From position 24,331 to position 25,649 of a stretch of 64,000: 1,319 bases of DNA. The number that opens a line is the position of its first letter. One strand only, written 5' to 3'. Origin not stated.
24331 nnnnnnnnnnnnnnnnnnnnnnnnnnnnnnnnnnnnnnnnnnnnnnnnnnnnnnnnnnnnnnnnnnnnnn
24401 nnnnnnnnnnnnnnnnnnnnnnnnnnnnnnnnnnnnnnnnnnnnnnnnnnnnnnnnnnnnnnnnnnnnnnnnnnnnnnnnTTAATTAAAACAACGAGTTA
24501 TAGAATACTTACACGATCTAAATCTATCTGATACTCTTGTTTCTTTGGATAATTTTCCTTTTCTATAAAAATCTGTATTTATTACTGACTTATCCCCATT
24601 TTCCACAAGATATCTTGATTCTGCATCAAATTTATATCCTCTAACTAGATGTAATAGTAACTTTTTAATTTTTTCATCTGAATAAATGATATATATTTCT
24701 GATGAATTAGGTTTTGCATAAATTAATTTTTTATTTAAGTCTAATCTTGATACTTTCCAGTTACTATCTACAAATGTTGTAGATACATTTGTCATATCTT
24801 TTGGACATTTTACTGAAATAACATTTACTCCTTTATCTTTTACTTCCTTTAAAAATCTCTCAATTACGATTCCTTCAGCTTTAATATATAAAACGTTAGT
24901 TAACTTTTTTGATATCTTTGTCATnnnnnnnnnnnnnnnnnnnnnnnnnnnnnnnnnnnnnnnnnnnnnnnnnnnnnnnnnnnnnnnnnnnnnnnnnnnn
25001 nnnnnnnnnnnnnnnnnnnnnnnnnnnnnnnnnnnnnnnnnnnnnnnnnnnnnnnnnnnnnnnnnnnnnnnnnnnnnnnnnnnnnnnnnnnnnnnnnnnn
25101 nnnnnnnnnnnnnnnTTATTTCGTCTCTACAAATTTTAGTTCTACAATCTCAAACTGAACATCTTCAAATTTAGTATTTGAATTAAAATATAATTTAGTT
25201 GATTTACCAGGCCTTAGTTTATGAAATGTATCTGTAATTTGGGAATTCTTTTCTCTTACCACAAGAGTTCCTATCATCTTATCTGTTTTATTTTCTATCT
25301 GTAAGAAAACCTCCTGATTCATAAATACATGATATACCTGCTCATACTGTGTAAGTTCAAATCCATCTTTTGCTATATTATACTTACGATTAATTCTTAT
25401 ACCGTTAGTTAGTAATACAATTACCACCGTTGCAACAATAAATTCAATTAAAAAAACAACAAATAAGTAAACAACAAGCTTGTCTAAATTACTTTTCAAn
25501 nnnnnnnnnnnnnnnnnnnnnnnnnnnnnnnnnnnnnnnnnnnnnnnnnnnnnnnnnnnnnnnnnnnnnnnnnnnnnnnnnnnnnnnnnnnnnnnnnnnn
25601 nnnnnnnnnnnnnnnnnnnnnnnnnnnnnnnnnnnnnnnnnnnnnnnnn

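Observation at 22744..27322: Five consecutive monocistronic genes; three share a conserved ~75-nt promoter-leader cassette with an upstream SD-like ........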

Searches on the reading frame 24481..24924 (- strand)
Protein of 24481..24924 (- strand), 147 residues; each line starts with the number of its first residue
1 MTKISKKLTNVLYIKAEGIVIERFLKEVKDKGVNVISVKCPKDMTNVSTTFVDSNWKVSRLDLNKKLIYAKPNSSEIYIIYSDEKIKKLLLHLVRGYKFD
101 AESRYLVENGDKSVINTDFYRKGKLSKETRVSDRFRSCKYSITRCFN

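Call 11: search_protein_families(library=pfam, proteins=[window:24481-24924:-], max_evalue=0.01)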
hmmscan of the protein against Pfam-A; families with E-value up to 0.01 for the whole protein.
window:24481-24924:- (147 aa): 0 families

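Call 53: search_protein_families(library=ncbifam, proteins=[window:24481-24924:-], max_evalue=0.1)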
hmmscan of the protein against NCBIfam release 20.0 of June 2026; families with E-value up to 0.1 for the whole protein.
window:24481-24924:- (147 aa): 0 families

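Call 56: find_homologous_proteins(query=window:24481-24924:-)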
Query window:24481-24924:- (147 aa): 7 proteins with E <= 0.001 among 20 candidates.
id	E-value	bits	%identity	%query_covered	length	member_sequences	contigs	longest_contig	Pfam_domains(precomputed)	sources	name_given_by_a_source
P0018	6.4e-88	310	99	100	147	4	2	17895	-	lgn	-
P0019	2.4e-80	285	88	100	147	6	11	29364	-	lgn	-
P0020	2.4e-79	282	88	100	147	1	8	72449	-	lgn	-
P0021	5.7e-77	274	83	100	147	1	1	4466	-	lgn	-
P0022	1.2e-76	273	86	100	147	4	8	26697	-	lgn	-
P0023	5.4e-72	258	80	100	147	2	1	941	-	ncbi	-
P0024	2.4e-41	159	52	99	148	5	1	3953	-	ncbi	-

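Call 79: predict_structure(alignment_id=A5)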
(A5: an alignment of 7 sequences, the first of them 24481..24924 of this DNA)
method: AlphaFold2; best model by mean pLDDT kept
length: 147 residues; sequences in the alignment: 7
mean_pLDDT: 65.7   pTM: 0.66
mean pLDDT of the five models: 65.7, 59.9, 58.9, 57.2, 33.9
residues with pLDDT >= 90: 6; 70-90: 59; 50-70: 52; < 50: 30
segments of 3 or more residues with pLDDT < 50: 1-6, 107-114, 132-147
pLDDT, mean of each block of 10 residues (from residue 1): 45 81 90 84 63 66 77 83 82 74 52 52 57 40 28
secondary structure, 60 per line:
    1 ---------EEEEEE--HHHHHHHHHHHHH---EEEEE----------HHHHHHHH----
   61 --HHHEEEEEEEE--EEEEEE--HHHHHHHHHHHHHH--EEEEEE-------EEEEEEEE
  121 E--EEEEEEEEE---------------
elements in order: E10-15 H18-30 E34-38 H49-56 E66-73 E76-81 H84-97 E100-105 E113-121 E124-132

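Call 81: fold_search(model_id=the predicted structure, library=pdb)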
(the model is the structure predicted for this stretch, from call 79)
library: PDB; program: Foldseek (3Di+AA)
matches with E <= 10: 342; with E <= 0.001: 0
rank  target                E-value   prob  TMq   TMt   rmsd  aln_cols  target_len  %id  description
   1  2cz4_A                1.2e-01  0.63  0.33  0.45   9.8       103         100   11  Crystal structure of a putative PII-like signaling protein (TTHA0516) from Thermus thermophilus HB8 (released 2006-01-10)
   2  7lmx_A                1.6e-01  0.84  0.35  0.60   5.4       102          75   12  A HIGHLY SPECIFIC INHIBITOR OF INTEGRIN ALPHA-V BETA-6 WITH A DISULFIDE (released 2022-08-10)
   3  7lmx_B                2.4e-01  0.63  0.30  0.53   6.3        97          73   12  A HIGHLY SPECIFIC INHIBITOR OF INTEGRIN ALPHA-V BETA-6 WITH A DISULFIDE (released 2022-08-10)
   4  2cz4_C                2.5e-01  0.57  0.33  0.48   5.1       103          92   11  Crystal structure of a putative PII-like signaling protein (TTHA0516) from Thermus thermophilus HB8 (released 2006-01-10)
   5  3e3x                  2.5e-01  0.47  0.34  0.19   6.3       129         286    8  The C-terminal part of BipA protein from Vibrio parahaemolyticus RIMD 2210633 (released 2008-09-30)
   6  4rjv_B                2.7e-01  0.44  0.32  0.50   5.8       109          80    6  Crystal Structure of a De Novo Designed Ferredoxin Fold, Northeast Structural Genomics Consortium (NESG) Target OR461 (released 2014-10-22)
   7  2a22_A                3.2e-01  0.57  0.18  0.14   2.9        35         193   20  Structure of Vacuolar Protein Sorting 29 from Cryptosporidium Parvum (released 2005-08-16)
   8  8tcf_C                3.4e-01  0.38  0.31  0.47   6.2       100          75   10  Integrin alpha-v beta-8 in complex with minibinder B8_BP_dsulf (released 2023-09-27)
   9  2a22_B                3.9e-01  0.57  0.18  0.14   2.9        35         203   20  Structure of Vacuolar Protein Sorting 29 from Cryptosporidium Parvum (released 2005-08-16)
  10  9h6j_B                4.1e-01  0.13  0.21  0.08  16.4       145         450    6  Human B4GALNT1 Apo Structure (released 2025-07-16)
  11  4urq_U                4.6e-01  0.33  0.34  0.32   6.2       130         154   14  Crystal Structure of GGDEF domain (I site mutant) from T.maritima (released 2014-10-08)
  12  4g6v_F                4.6e-01  0.14  0.26  0.34  11.2       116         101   10  CdiA-CT/CdiI toxin and immunity complex from Burkholderia pseudomallei (released 2012-12-12)
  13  3ofg_A                5.3e-01  0.54  0.38  0.57   6.3       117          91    8  Structured Domain of Caenorhabditis elegans BMY-1 (released 2011-03-02)
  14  4zci_A                5.3e-01  0.21  0.31  0.10   6.3       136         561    9  Crystal Structure of Escherichia coli GTPase BipA/TypA (released 2015-07-29)
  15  9wpn_F                5.3e-01  0.15  0.26  0.18  10.7       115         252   13  Crystal structure of the nitrilase superfamily protein CJ1056C from Campylobacter jejuni in space group P212121 (released 2025-10-08)
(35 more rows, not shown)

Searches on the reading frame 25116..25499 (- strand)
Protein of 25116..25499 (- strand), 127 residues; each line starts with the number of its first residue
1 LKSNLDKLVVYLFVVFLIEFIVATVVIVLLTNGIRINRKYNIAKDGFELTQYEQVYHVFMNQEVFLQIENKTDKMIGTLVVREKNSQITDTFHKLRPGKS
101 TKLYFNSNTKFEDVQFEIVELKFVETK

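Call 11: search_protein_families(library=pfam, proteins=[window:25116-25499:-], max_evalue=0.01)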
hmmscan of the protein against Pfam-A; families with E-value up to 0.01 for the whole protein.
window:25116-25499:- (127 aa): 0 families

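Call 53: search_protein_families(library=ncbifam, proteins=[window:25116-25499:-], max_evalue=0.1)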
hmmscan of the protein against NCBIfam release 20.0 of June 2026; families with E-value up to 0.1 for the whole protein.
window:25116-25499:- (127 aa): 1 family
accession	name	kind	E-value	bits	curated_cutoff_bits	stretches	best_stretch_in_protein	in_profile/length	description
NF008669.0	PRK11670.1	equivalog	0.06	12.2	348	1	54-117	303-367/369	iron-sulfur cluster carrier protein ApbC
